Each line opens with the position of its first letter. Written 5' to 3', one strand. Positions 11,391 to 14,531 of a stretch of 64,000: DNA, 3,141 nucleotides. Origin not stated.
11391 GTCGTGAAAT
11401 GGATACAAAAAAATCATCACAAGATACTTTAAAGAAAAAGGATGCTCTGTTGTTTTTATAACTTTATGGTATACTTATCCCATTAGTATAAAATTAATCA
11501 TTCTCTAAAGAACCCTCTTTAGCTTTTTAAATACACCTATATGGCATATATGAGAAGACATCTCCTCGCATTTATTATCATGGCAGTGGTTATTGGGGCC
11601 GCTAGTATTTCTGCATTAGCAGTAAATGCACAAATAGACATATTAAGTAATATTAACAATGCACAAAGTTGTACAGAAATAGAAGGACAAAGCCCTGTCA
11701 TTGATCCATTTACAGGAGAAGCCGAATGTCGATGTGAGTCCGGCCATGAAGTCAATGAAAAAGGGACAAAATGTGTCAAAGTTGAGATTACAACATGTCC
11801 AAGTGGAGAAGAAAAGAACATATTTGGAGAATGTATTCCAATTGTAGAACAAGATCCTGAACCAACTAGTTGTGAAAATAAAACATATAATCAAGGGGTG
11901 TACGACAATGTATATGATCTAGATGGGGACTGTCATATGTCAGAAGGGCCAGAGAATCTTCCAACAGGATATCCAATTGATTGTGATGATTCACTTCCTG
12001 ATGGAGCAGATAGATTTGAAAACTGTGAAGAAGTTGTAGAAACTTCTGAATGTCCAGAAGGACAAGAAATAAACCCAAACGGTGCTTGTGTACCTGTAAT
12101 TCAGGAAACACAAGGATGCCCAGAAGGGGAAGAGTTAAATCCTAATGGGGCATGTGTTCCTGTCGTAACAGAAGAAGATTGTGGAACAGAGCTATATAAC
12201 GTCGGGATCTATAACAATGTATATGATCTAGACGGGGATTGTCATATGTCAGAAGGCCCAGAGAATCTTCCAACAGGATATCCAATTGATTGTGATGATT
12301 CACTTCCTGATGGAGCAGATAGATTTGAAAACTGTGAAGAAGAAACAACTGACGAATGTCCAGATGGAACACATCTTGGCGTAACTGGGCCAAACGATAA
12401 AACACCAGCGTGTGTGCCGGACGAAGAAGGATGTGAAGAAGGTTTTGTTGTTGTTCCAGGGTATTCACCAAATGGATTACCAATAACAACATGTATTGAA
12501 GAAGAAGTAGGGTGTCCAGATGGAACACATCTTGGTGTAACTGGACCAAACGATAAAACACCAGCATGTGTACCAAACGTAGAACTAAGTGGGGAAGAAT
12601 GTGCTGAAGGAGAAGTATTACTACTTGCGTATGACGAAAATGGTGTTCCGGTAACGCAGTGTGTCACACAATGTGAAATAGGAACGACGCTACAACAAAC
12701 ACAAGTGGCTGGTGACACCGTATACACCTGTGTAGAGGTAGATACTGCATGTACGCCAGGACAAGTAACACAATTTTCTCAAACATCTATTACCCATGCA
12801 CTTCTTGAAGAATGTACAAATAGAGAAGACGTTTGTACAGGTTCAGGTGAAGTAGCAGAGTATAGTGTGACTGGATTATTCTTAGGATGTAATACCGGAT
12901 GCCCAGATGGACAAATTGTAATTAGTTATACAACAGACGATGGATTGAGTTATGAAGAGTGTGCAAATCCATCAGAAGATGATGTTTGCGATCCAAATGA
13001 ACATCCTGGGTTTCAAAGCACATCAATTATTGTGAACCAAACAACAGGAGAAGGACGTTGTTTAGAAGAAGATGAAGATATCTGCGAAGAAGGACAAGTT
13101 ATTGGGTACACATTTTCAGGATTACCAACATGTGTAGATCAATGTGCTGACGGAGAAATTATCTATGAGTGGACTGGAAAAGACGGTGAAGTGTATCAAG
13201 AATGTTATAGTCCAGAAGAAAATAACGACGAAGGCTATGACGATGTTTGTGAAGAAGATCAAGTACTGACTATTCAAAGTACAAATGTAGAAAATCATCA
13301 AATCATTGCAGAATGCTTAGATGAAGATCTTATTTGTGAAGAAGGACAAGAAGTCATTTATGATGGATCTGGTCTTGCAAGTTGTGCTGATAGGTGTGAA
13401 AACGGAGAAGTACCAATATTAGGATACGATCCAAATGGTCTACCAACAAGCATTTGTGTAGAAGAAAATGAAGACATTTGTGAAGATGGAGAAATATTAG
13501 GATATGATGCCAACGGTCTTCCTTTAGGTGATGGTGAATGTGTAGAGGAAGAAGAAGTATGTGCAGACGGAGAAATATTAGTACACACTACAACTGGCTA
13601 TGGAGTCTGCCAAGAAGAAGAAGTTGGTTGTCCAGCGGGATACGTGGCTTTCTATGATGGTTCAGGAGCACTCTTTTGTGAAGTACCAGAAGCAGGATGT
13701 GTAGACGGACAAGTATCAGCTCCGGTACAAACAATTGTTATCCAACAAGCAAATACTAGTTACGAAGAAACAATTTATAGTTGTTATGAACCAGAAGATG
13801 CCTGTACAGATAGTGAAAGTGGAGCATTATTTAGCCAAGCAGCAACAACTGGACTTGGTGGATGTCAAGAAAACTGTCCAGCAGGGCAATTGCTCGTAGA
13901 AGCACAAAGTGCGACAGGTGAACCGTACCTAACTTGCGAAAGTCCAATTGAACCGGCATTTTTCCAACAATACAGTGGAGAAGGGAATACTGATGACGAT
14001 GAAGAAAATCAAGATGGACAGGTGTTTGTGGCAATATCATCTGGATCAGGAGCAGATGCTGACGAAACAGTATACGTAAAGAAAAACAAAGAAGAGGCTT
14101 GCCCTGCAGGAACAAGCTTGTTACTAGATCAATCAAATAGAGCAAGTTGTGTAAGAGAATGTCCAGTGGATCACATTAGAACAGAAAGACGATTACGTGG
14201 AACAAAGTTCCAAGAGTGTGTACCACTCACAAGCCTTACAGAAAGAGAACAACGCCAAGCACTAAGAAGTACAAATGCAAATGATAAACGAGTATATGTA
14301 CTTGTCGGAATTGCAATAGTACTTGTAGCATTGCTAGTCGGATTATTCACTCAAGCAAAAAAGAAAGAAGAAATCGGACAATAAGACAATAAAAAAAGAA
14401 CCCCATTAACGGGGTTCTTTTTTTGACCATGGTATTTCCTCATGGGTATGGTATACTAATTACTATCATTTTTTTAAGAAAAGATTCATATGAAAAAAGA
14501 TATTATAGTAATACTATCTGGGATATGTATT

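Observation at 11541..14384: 947-aa Cys-rich acidic surface protein with synonymous-only internal repeats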

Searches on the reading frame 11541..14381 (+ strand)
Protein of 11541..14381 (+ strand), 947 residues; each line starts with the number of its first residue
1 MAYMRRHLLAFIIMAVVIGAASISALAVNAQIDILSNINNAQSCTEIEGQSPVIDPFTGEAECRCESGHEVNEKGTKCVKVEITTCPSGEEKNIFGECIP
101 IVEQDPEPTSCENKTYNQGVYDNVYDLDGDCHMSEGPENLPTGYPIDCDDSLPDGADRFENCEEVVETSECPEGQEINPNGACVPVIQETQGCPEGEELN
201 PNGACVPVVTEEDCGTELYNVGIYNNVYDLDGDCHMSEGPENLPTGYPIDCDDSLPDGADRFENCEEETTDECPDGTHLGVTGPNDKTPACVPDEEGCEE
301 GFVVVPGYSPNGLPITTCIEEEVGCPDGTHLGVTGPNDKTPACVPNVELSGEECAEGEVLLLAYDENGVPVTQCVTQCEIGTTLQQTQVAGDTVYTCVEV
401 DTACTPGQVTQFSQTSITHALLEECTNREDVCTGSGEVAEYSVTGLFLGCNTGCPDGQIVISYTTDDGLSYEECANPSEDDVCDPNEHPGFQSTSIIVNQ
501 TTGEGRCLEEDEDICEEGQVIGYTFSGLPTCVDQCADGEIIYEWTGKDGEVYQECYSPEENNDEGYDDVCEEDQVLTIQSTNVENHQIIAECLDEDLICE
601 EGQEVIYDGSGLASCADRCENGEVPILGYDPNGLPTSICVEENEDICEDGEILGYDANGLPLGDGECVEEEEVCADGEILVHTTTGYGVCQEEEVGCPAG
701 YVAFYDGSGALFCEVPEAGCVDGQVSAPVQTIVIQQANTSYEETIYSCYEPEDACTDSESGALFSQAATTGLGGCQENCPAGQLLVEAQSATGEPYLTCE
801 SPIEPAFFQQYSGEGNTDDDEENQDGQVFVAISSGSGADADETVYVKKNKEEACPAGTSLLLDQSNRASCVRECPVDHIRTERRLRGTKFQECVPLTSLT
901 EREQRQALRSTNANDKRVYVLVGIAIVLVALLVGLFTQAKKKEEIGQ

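Call 5: search_protein_families(library=pfam, proteins=[window:11541-14381:+], max_evalue=1)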
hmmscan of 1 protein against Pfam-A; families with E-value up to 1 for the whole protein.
window:11541-14381:+ (947 aa): 4 families
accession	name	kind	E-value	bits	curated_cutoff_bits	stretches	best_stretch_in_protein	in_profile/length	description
PF19092.6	DUF5780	-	0.03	15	28.2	0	355-373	15-33/109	Family of unknown function (DUF5780)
PF04942.19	CC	-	0.057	14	20.6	0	795-809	3-17/34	CC domain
PF18597.7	SH3_19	-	0.45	10.8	25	1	528-543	14-29/52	Myosin X N-terminal SH3 domain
PF09514.15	SSXRD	-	0.72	10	23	0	549-560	18-29/31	SSXRD motif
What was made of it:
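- On EGF-like / cEGF (PF12662) repeat proteins: No EGF or cEGF hit at E <= 1 for the whole protein (call 5).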

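Call 6: search_protein_families(library=ncbifam, proteins=[window:11541-14381:+], max_evalue=1)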
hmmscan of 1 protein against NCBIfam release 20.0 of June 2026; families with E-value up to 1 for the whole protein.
window:11541-14381:+ (947 aa): 0 families

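Call 11: find_homologous_proteins(query=window:11541-14381:+, max_evalue=0.001)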
Query window:11541-14381:+ (947 aa): 3 proteins with E <= 0.001 among 8000 candidates.
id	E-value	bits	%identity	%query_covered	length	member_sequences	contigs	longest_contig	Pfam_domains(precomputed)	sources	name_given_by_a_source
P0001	0.0e+0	2172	100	100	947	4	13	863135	-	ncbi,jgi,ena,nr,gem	ncbi:MAG: hypothetical protein HN726_01715 [Candidatus Magasanikbacteria bacterium]|jgi:hypothetical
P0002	9.0e-10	55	35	15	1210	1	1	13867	PF12662.14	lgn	-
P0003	1.1e-5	42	35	15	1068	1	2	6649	-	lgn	-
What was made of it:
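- Tried and rejected: The word-indexed search found only the protein itself and two weak hits (call 11).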

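Call 15: find_encoding_contigs(protein=P0001, flank=10000, max_places=10)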
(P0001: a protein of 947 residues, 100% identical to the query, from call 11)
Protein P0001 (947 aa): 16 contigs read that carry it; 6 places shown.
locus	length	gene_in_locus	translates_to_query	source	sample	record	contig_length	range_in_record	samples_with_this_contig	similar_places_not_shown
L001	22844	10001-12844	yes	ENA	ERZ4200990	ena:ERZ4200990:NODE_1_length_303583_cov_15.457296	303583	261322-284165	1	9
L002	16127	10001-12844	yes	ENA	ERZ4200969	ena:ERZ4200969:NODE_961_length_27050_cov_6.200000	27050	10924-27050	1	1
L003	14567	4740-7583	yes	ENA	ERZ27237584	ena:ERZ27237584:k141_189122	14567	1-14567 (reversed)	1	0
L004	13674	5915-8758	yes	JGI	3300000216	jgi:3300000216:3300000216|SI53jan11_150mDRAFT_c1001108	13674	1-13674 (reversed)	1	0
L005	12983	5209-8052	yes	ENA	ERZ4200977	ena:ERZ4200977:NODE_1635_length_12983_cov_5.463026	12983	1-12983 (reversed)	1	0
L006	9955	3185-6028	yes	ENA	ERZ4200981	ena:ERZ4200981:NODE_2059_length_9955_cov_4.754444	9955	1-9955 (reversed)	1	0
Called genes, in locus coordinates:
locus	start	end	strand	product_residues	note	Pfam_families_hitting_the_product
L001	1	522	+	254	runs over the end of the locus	PF06750:A24_N_bact, PF01478:Peptidase_A24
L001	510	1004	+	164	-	PF00293:NUDIX, PF14815:NUDIX_4 (weak)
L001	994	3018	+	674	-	PF22745:Nlig-Ia, PF01653:DNA_ligase_aden, PF03120:OB_DNA_ligase, PF12826:HHH_2, PF14520:HHH_5 (weak), PF00533:BRCT, PF12738:PTCB-BRCT (weak)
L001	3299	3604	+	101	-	PF02686:GatC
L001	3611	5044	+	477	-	PF01425:Amidase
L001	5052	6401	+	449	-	PF18306:LDcluster4, PF03641:Lysine_decarbox, PF18306:LDcluster4, PF03641:Lysine_decarbox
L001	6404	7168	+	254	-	PF01790:LGT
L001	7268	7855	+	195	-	PF13419:HAD_2 (weak)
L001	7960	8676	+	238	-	-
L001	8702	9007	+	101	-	-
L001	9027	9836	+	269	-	PF00106:adh_short, PF01370:Epimerase (weak), PF04321:RmlD_sub_bind (weak), PF05368:NmrA (weak), PF08643:DUF1776, PF08659:KR, PF13561:adh_short_C2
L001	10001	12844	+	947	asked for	-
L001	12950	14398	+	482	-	PF11376:DUF3179, PF00085:Thioredoxin (weak), PF00578:AhpC-TSA (weak), PF13098:Thioredoxin_2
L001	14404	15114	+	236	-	PF02683:DsbD_TM, PF13386:DsbD_2 (weak)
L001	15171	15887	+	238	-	-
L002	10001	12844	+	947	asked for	-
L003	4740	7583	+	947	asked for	-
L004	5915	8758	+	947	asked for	-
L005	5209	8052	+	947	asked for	-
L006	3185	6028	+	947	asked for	-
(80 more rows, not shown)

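Call 17: list_cluster_members(proteins=[P0001])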
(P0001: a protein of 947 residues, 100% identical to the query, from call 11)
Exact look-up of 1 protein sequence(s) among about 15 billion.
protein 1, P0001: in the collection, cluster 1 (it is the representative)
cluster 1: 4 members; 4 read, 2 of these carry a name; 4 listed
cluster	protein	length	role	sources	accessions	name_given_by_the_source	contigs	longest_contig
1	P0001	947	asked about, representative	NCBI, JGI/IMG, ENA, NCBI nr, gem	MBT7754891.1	MAG: hypothetical protein HN726_01715 [Candidatus Magasanikbacteria bacterium] | hypothetical protein | hypothetical protein [Candidatus Magasanikbacteria bacterium]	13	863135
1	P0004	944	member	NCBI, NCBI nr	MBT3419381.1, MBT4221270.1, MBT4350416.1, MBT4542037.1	MAG: hypothetical protein HOC34_03725 [Candidatus Magasanikbacteria bacterium] | hypothetical protein [Candidatus Magasanikbacteria bacterium]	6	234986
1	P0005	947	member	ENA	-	-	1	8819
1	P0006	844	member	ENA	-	-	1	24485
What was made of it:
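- The taxon comes from calls 11 and 17. No three-copy form was seen (call 17). NCBI MAG records hold the same protein (call 17).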

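Call 19: find_encoding_contigs(protein=P0006, flank=10000, max_places=5)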
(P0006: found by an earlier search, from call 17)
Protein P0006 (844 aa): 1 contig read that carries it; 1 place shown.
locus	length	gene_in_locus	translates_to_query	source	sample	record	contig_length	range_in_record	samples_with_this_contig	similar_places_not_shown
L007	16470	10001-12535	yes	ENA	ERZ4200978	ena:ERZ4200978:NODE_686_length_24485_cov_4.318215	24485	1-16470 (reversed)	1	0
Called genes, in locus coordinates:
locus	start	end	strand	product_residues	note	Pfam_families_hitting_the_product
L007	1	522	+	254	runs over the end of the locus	PF06750:A24_N_bact, PF01478:Peptidase_A24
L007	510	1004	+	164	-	PF00293:NUDIX, PF14815:NUDIX_4 (weak)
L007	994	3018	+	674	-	PF22745:Nlig-Ia, PF01653:DNA_ligase_aden, PF03120:OB_DNA_ligase, PF12826:HHH_2, PF14520:HHH_5 (weak), PF00533:BRCT, PF12738:PTCB-BRCT (weak)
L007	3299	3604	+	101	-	PF02686:GatC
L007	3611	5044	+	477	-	PF01425:Amidase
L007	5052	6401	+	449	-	PF18306:LDcluster4, PF03641:Lysine_decarbox, PF18306:LDcluster4, PF03641:Lysine_decarbox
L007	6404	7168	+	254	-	PF01790:LGT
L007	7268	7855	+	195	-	PF13419:HAD_2 (weak)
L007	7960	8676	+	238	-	-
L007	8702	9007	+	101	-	-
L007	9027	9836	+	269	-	PF00106:adh_short, PF01370:Epimerase (weak), PF04321:RmlD_sub_bind (weak), PF05368:NmrA (weak), PF08643:DUF1776, PF08659:KR, PF13561:adh_short_C2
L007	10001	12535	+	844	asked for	-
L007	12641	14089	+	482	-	PF11376:DUF3179, PF00085:Thioredoxin (weak), PF00578:AhpC-TSA (weak), PF13098:Thioredoxin_2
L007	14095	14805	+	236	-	PF02683:DsbD_TM, PF13386:DsbD_2 (weak)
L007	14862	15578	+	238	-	-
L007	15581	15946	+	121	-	-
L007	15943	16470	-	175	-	?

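Call 20: find_encoding_contigs(protein=P0005, flank=10000, max_places=5)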
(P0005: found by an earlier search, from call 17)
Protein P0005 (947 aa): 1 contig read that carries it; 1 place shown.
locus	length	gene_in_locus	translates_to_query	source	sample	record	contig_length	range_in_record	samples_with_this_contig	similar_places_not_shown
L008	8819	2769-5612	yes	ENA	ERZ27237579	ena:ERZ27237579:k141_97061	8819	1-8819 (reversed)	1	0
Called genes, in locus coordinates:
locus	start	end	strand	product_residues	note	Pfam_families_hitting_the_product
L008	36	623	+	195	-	PF13419:HAD_2 (weak)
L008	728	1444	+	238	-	-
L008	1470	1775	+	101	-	-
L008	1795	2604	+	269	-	PF00106:adh_short, PF01370:Epimerase (weak), PF04321:RmlD_sub_bind (weak), PF05368:NmrA (weak), PF08643:DUF1776, PF08659:KR, PF13561:adh_short_C2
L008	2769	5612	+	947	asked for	-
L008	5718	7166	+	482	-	PF11376:DUF3179, PF00085:Thioredoxin (weak), PF00578:AhpC-TSA (weak), PF13098:Thioredoxin_2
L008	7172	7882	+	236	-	PF02683:DsbD_TM, PF13386:DsbD_2 (weak)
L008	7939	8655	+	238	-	-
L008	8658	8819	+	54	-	?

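Call 22: search_protein_representatives(protein=window:11541-14381:+)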
Query: 947 residues. Proteins with E-value up to 0.001 (for the whole library): 9; up to 1e-10: 2; up to 1e-30: 1. The best 9 are listed.
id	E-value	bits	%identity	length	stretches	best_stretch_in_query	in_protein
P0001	0.0e+00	2172.0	100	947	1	1-947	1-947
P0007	4.4e-23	97.7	100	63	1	648-697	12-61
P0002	2.9e-10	55.3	37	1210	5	64-209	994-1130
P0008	3.1e-07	45.2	41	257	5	161-215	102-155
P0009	1.0e-05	40.2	44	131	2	170-219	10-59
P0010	2.2e-05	39.1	36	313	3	107-149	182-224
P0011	5.9e-04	34.4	41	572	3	168-213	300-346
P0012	7.3e-04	34.1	45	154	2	160-214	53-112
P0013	8.0e-04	33.9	38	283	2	64-209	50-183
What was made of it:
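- Closest known: Large, very cysteine-rich extracellular proteins of CPR bacteria. Different: No detectable sequence homology to any other protein family (call 22).
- Tried and rejected: The exhaustive HMMER search of 1.84e9 representatives gave 9 hits (call 22).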
